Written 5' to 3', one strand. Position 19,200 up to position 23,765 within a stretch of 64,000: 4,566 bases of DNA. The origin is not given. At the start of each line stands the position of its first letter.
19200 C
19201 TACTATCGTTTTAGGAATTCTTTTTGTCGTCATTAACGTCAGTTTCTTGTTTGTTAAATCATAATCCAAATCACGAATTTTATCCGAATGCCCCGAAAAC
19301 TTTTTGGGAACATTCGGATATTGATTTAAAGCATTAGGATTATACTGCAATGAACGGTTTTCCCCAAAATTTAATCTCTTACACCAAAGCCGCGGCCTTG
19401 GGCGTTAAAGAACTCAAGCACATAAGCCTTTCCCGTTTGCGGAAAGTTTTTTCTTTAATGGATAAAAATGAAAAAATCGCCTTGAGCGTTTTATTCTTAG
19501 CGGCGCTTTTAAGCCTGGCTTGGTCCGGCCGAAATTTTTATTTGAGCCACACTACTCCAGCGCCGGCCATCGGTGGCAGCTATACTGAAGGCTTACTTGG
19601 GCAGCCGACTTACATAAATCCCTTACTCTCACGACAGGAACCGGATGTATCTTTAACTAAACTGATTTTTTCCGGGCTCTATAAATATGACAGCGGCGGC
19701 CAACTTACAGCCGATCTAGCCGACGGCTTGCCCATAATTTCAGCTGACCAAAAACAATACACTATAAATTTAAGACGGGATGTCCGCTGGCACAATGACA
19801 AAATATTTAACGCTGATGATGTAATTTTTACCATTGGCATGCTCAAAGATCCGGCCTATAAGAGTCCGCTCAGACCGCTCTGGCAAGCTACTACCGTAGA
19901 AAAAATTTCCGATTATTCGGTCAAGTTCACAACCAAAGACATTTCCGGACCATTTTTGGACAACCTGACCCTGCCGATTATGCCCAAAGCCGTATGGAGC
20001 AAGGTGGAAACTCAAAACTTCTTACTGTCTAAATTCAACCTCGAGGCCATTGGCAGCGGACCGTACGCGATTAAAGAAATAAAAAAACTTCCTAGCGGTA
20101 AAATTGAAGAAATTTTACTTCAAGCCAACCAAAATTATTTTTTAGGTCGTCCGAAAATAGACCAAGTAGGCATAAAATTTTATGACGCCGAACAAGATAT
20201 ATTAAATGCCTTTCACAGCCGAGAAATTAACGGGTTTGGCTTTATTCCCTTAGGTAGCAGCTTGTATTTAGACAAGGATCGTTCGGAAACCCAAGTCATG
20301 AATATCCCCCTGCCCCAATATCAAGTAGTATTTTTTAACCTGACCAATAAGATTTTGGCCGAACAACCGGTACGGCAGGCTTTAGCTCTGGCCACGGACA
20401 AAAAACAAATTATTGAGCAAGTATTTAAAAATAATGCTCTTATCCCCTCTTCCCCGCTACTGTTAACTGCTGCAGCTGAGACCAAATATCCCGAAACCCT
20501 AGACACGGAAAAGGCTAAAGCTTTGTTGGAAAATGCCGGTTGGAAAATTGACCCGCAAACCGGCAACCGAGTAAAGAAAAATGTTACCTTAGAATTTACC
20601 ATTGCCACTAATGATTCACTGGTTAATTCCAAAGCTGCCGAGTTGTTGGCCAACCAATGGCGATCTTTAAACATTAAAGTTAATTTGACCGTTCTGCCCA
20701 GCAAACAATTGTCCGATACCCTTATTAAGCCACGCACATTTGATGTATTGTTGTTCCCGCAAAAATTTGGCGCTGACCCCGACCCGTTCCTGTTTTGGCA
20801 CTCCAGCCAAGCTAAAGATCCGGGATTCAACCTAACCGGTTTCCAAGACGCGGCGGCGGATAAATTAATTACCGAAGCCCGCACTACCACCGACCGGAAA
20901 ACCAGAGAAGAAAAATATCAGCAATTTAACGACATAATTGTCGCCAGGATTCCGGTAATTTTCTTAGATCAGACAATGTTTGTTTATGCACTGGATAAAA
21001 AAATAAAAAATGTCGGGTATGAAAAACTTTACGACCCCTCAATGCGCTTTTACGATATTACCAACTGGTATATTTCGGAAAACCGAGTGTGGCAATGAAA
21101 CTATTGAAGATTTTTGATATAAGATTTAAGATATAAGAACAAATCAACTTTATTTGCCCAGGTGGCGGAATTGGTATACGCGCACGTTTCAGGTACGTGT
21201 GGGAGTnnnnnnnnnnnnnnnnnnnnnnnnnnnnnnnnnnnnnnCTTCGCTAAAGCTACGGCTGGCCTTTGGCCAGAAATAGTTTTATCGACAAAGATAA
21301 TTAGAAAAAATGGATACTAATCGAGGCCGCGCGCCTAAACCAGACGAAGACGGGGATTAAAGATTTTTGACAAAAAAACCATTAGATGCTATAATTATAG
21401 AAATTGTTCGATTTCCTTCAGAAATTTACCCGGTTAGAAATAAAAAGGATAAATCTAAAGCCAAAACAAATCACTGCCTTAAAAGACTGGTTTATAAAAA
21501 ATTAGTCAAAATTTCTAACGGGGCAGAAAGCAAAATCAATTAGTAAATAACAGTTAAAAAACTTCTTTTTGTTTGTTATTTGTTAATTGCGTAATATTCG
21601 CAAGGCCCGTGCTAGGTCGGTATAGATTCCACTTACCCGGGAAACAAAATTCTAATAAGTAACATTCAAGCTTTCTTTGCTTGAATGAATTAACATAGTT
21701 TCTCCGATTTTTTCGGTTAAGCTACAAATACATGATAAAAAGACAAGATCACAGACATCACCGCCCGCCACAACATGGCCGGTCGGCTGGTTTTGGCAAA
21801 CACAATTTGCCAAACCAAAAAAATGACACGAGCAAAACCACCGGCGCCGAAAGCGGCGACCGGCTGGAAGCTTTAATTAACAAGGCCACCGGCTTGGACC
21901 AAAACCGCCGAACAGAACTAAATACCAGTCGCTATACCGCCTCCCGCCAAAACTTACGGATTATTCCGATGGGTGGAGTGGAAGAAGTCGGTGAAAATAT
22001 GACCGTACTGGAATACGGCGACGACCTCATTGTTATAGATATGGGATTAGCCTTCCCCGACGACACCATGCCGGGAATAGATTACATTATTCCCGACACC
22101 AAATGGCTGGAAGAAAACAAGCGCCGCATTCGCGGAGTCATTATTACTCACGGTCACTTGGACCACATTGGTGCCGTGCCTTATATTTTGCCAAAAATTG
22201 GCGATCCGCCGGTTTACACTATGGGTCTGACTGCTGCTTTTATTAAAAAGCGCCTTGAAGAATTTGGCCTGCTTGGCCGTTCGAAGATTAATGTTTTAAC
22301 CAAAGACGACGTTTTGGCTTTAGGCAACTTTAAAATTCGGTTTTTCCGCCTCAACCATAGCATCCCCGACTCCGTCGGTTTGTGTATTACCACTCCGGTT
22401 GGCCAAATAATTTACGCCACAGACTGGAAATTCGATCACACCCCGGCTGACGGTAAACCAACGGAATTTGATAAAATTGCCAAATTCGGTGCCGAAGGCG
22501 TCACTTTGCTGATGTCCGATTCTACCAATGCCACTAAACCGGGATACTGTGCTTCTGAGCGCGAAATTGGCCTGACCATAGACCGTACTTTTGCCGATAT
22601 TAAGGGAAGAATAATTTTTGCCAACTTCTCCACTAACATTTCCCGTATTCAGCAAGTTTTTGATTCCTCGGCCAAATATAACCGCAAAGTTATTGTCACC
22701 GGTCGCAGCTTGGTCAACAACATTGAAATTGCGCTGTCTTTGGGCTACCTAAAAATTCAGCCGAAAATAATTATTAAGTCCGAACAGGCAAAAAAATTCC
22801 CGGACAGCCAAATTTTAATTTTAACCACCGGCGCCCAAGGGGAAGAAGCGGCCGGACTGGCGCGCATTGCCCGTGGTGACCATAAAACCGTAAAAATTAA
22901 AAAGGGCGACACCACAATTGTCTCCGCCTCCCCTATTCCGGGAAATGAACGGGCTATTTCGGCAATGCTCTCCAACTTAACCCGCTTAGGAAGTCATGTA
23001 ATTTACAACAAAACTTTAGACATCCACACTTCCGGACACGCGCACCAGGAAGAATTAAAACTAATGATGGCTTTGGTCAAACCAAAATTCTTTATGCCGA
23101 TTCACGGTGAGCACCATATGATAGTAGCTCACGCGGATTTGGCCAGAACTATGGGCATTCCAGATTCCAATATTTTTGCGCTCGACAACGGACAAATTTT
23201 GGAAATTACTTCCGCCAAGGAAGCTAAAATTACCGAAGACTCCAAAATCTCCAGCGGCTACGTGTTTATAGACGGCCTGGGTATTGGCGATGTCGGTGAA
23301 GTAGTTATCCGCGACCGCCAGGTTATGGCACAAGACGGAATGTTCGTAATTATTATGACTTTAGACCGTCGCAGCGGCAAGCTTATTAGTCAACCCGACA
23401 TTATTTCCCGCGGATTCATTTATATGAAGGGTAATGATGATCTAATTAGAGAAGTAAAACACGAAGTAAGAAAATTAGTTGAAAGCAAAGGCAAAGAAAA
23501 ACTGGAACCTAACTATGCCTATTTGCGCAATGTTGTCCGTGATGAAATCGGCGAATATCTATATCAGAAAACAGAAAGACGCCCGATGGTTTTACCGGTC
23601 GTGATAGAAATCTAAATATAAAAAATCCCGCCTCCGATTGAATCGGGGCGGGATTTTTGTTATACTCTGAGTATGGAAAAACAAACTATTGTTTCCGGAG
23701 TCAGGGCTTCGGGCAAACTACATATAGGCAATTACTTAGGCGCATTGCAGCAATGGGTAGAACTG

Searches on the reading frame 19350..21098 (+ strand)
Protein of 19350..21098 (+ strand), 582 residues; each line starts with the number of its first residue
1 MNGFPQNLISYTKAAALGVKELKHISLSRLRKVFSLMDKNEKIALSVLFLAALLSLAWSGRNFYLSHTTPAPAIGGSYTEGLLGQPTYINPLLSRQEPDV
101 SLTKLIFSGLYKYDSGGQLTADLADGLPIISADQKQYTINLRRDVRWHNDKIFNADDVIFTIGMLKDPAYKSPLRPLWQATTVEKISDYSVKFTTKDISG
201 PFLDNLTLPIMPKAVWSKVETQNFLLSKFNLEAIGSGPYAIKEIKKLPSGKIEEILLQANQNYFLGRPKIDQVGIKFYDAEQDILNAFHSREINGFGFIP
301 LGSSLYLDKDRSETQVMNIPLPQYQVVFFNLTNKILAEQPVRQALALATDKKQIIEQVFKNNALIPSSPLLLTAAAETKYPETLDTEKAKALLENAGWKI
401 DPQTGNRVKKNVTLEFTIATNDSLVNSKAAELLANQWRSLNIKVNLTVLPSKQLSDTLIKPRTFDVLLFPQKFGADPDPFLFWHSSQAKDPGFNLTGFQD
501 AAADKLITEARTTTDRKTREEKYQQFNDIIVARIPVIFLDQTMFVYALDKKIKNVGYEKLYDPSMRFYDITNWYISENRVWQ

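Call 22: search_protein_families(library=pfam, proteins=[window:19350-21098:+], max_evalue=0.001)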
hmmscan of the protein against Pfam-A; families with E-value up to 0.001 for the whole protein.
window:19350-21098:+ (582 aa): 1 family
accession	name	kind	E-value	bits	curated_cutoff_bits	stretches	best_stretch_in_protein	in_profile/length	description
PF00496.27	SBP_bac_5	-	6.6e-64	216.8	32.4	1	120-486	3-362/368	Bacterial extracellular solute-binding proteins, family 5 Middle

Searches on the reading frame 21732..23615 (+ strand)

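Call 22: search_protein_families(library=pfam, proteins=[window:21732-23615:+], max_evalue=0.001)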
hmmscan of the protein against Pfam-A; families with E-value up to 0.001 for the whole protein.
window:21732-23615:+ (627 aa): 5 families
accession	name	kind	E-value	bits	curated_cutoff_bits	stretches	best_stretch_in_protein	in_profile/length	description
PF22505.1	RNase_J_b_CASP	-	2.9e-45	153.5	27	1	291-416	1-126/126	Ribonuclease J, beta-CASP domain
PF17770.6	RNase_J_C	-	6e-30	104.7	23.8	1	525-627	1-102/102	Ribonuclease J C-terminal domain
PF00753.33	Lactamase_B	-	2.6e-13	50.8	22.7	1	86-234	4-152/196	Metallo-beta-lactamase superfamily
PF12706.13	Lactamase_B_2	-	2.3e-09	37.6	27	1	127-233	25-144/200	Beta-lactamase superfamily domain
PF07521.17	RMMBL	-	4.8e-09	36.5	21.6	1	431-476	11-58/63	Zn-dependent metallo-hydrolase RNA specificity domain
